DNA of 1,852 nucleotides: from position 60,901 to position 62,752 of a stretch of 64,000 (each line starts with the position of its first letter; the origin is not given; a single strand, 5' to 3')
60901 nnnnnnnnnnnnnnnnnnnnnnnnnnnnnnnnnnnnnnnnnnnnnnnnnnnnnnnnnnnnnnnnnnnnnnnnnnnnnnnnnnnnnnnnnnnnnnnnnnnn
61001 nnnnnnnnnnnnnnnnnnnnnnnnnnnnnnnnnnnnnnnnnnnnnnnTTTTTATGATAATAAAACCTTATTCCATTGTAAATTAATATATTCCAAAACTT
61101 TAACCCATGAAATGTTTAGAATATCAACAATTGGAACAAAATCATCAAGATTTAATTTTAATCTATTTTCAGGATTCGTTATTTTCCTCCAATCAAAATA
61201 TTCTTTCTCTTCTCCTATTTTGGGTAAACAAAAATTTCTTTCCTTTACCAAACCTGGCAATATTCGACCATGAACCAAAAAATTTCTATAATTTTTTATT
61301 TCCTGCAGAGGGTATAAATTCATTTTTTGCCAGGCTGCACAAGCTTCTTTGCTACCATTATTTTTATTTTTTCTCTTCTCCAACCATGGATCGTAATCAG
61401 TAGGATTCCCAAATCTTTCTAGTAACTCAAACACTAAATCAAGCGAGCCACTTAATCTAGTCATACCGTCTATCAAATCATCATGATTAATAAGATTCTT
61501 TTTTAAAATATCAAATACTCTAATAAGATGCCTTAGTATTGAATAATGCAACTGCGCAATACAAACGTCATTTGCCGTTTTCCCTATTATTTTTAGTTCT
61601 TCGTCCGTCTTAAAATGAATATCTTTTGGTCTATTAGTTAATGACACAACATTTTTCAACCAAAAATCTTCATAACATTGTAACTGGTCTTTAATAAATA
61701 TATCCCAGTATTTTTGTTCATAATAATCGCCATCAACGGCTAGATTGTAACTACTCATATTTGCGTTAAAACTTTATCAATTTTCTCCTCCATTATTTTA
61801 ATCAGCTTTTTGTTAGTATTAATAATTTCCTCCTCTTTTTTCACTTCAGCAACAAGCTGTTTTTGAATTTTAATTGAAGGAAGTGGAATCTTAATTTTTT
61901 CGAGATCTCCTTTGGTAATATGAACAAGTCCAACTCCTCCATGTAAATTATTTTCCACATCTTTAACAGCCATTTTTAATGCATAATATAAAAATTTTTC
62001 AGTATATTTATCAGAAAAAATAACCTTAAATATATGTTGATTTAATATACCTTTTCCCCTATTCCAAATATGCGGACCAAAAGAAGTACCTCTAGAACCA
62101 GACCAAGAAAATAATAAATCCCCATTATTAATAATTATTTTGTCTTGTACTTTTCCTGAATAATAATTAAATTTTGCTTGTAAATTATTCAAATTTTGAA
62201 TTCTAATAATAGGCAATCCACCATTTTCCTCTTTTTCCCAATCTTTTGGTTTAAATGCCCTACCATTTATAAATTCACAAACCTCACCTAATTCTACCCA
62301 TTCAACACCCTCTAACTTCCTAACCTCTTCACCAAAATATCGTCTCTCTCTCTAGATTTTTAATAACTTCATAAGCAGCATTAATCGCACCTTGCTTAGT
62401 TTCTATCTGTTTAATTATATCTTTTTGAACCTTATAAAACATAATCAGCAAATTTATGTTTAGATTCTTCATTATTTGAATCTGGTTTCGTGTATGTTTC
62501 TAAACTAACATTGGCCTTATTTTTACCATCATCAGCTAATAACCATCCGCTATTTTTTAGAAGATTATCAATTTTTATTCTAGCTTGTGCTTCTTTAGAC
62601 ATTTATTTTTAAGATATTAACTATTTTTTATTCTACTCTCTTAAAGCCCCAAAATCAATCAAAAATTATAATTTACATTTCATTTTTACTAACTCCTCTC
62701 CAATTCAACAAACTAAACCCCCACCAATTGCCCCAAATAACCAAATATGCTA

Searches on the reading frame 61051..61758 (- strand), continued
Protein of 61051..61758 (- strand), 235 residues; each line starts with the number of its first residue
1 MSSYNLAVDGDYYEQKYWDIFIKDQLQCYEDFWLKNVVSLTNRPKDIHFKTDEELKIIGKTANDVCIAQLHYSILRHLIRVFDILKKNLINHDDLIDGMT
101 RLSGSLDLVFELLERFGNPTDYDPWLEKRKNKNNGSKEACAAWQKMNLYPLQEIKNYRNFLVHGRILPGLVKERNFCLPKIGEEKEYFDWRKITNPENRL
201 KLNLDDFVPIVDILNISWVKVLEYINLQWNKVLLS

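Call 92: search_protein_families(library=pfam, proteins=[L157:1-1500:+, L157:4171-5043:+, L016:2983-4401:+, L022:1075-1446:+, L001:1308-1862:+, L018:1141-1944:+], max_evalue=0.01)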
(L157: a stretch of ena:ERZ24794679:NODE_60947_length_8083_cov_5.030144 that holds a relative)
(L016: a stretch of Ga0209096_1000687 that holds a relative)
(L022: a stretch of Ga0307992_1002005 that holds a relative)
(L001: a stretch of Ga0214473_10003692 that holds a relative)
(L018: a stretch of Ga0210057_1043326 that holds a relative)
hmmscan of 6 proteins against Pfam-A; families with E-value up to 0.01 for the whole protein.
L157:1-1500:+ (500 aa): 1 family
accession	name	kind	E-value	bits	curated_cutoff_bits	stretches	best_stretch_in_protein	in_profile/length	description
PF04326.19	SLFN_AlbA_2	-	5e-09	37.1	25.3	1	322-478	1-108/118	Schlafen, AlbA_2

L157:4171-5043:+ (291 aa): 1 family
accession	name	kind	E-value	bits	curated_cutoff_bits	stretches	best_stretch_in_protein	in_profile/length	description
PF02498.22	Bro-N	-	3.6e-09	37.6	25.6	1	28-123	2-92/96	BRO family, N-terminal domain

L016:2983-4401:+ (473 aa): 0 families

L022:1075-1446:+ (124 aa): 0 families

L001:1308-1862:+ (185 aa): 0 families

L018:1141-1944:+ (268 aa): 0 families

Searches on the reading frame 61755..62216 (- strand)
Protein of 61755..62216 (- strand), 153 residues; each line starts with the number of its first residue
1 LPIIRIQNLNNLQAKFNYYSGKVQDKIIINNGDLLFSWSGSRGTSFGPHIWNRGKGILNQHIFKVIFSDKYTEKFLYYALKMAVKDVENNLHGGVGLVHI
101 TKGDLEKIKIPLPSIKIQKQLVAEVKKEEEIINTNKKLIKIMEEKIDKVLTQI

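Call 3: search_protein_families(library=pfam, proteins=[window:61755-62216:-], max_evalue=1)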
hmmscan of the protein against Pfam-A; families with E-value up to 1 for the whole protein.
window:61755-62216:- (153 aa): 1 family
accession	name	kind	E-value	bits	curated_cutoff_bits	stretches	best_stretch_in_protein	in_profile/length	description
PF01420.25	Methylase_S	-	5.3e-18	66.2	22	1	1-138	32-162/168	Type I restriction modification DNA specificity domain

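Call 4: search_protein_families(library=padloc, proteins=[window:61755-62216:-], max_evalue=1)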
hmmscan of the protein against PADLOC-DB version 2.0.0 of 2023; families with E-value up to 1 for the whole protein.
window:61755-62216:- (153 aa): 93 families (the best 25 are shown)
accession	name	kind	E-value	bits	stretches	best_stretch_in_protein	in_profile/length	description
PDLC03087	Specificity_I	-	2.6e-22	77.3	1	2-152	44-203/418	Type I specificity subunit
PDLC03107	Specificity_I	-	1.4e-21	75.1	1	1-145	31-176/392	Type I specificity subunit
PDLC03189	Specificity_I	-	9.2e-21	72.2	1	1-127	38-162/459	Type I specificity subunit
PDLC03173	Specificity_I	-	1.9e-19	68.2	1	1-140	302-430/463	Type I specificity subunit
PDLC03066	Specificity_I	-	1.3e-16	58.4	1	1-151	281-425/441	Type I specificity subunit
PDLC03068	Specificity_I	-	5.2e-16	56.8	1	14-141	266-378/403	Type I specificity subunit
PDLC04137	mad5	-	2.6e-15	54.5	1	2-150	242-390/392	mads_5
PDLC03063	Specificity_I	-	1.7e-13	48.5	1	2-84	201-280/369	Type I specificity subunit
PDLC03089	Specificity_I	-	1.5e-12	45.4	1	5-138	38-178/446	Type I specificity subunit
PDLC03086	Specificity_I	-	1.6e-12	45.2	1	21-137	307-423/458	Type I specificity subunit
PDLC03624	REase_MTase_IIG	-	1.8e-12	44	1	18-151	930-1064/1271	Type IIG restriction enzyme-methyltransferase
PDLC03090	Specificity_I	-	3.3e-12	44.4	1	8-151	63-209/434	Type I specificity subunit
PDLC03072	Specificity_I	-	6.6e-12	43.2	1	19-147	291-419/448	Type I specificity subunit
PDLC03079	Specificity_I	-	7.4e-12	43.1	1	20-147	76-202/470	Type I specificity subunit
PDLC03073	Specificity_I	-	1e-11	42.6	1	24-151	77-210/437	Type I specificity subunit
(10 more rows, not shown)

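Call 5: search_protein_families(library=ncbifam, proteins=[window:61755-62216:-], max_evalue=1)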
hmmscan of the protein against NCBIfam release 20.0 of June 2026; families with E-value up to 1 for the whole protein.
window:61755-62216:- (153 aa): 3 families
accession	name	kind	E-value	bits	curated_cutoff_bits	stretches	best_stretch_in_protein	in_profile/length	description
NF047740.1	antiphage_MADS5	equivalog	1.6e-06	27.2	400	1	6-133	307-443/461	methylation-associated defense system restriction endonuclease subunit S MAD5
NF007278.0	PRK09737.1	equivalog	0.0054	15.6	662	1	20-126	272-383/461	type I restriction-modification system specificity subunit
NF033227.0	Fur_reg_FbpB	equivalog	0.13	12.2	60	1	115-149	6-37/43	Fur-regulated basic protein FbpB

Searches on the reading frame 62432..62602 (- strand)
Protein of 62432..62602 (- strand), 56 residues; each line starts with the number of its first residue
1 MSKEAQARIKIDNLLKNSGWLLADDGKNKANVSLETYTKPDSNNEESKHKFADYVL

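Call 3: search_protein_families(library=pfam, proteins=[window:62432-62602:-], max_evalue=1)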
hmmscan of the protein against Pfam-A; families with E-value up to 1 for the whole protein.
window:62432-62602:- (56 aa): 0 families

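Call 4: search_protein_families(library=padloc, proteins=[window:62432-62602:-], max_evalue=1)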
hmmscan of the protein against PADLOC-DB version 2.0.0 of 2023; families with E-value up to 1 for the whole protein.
window:62432-62602:- (56 aa): 0 families

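Call 5: search_protein_families(library=ncbifam, proteins=[window:62432-62602:-], max_evalue=1)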
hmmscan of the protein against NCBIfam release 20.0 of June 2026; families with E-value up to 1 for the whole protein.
window:62432-62602:- (56 aa): 0 families
